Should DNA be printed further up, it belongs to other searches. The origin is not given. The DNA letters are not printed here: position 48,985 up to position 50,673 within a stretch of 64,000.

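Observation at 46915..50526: Island-borne 1203-aa DUF4062(TIR-like)-helical repeat-PIN protein: candidate novel single-gene defence system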

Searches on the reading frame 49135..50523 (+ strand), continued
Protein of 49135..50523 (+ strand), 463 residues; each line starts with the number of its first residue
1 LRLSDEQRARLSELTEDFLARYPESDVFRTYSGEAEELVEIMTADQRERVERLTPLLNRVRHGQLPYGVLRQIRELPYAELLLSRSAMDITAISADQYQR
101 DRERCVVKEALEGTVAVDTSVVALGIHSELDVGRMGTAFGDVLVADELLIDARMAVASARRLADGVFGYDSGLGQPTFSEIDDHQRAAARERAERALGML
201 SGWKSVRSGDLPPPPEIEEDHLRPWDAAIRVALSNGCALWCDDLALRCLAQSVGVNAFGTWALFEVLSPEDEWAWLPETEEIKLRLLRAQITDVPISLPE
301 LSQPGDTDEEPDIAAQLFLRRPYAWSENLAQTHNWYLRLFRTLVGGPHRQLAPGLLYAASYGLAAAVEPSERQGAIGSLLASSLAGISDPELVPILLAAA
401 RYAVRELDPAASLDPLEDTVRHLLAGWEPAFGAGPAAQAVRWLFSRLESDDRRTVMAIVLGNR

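Call 111: search_protein_families(library=pfam, proteins=[P0069, P0076, P0084, P0199, P0204], max_evalue=0.001)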
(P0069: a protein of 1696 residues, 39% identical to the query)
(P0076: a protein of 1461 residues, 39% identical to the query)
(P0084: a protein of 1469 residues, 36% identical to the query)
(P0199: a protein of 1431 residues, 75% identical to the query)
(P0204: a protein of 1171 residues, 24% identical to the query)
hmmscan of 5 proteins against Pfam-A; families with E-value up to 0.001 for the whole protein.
P0069 (1696 aa): 3 families
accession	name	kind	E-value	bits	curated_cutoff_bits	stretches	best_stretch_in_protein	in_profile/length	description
PF18765.7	Polbeta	-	2.8e-05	24.6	26.9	1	1364-1407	15-58/93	Polymerase beta, Nucleotidyltransferase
PF01909.29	NTP_transf_2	-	3.9e-05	24.4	21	1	1362-1429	14-83/93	Nucleotidyltransferase domain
PF13174.12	TPR_6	-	0.0002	22.2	26.3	0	668-691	6-29/33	Tetratricopeptide repeat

P0076 (1461 aa): 12 families
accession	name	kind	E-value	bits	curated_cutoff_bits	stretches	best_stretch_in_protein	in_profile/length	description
PF01381.28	HTH_3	-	4.1e-22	78.4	23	2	1296-1347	1-52/55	Helix-turn-helix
PF13271.11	DUF4062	-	3.9e-19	69.1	24.7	1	33-115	1-82/82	Domain of unknown function (DUF4062)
PF13560.12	HTH_31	-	7.5e-15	55.4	27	2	1369-1422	2-56/64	Helix-turn-helix domain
PF20698.3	PIN-TPR-GreABC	-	7.2e-09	36.5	27.8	1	905-1037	5-137/138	PIN domain associated with the TPR-GreAB-C-PIN system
PF12844.13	HTH_19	-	1.7e-08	34.6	30.2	1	1370-1422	1-53/64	Helix-turn-helix domain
PF13174.12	TPR_6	-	4.5e-08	33.7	26.3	0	788-807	13-33/33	Tetratricopeptide repeat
PF13744.12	HTH_37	-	3.9e-07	30.2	27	0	1290-1325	17-52/80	Helix-turn-helix domain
PF13443.12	HTH_26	-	3e-05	24.6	22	0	1304-1342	10-49/63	Cro/C1-type HTH DNA-binding domain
PF13428.12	TPR_14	-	3.4e-05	24.5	23.5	0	356-395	4-43/44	Tetratricopeptide repeat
PF13413.12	HTH_25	-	3.5e-05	24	24.6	0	1373-1412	2-41/62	Helix-turn-helix domain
PF13545.12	HTH_Crp_2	-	0.00026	21.3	27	0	1298-1324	16-42/70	Crp-like helix-turn-helix domain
PF21716.3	dnstrm_HI1420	-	0.00094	19.4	27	0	1289-1348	30-87/90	Probable addiction module antidote protein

P0084 (1469 aa): 8 families
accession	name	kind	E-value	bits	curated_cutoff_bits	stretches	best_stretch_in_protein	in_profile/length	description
PF13271.11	DUF4062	-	1.5e-20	73.6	24.7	1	34-116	1-82/82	Domain of unknown function (DUF4062)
PF01381.28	HTH_3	-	1.9e-19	69.9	23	2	1395-1442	1-48/55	Helix-turn-helix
PF13560.12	HTH_31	-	2.3e-15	57.1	27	2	1391-1444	2-56/64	Helix-turn-helix domain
PF20698.3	PIN-TPR-GreABC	-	2.4e-10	41.2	27.8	1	896-1032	1-137/138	PIN domain associated with the TPR-GreAB-C-PIN system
PF12844.13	HTH_19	-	5.3e-06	26.7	30.2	1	1392-1431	1-40/64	Helix-turn-helix domain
PF13174.12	TPR_6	-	6.9e-06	26.8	26.3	0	783-803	12-33/33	Tetratricopeptide repeat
PF13744.12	HTH_37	-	0.00014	22.1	27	0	1389-1429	17-57/80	Helix-turn-helix domain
PF13413.12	HTH_25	-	0.00037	20.7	24.6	0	1395-1429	2-36/62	Helix-turn-helix domain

P0199 (1431 aa): 5 families
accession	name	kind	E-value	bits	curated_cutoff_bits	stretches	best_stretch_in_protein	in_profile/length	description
PF13676.11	TIR_2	-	1.7e-21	77.4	28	1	1282-1414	2-121/122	TIR domain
PF08357.16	SEFIR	-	7.9e-16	59.1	23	1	1280-1394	2-132/150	SEFIR domain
PF20698.3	PIN-TPR-GreABC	-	1.1e-07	32.6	27.8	1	965-1081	21-137/138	PIN domain associated with the TPR-GreAB-C-PIN system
PF13424.12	TPR_12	-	0.00015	22.3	30.1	0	654-701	17-73/77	Tetratricopeptide repeat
PF14559.12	TPR_19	-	0.00081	20.1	25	0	653-709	4-61/68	Tetratricopeptide repeat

P0204 (1171 aa): 2 families
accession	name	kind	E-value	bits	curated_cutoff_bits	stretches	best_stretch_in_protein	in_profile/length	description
PF14280.11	DUF4365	-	1.7e-30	106.3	24.3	1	8-141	1-137/139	Domain of unknown function (DUF4365)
PF20698.3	PIN-TPR-GreABC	-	1.9e-08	35.1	27.8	1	893-1015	13-137/138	PIN domain associated with the TPR-GreAB-C-PIN system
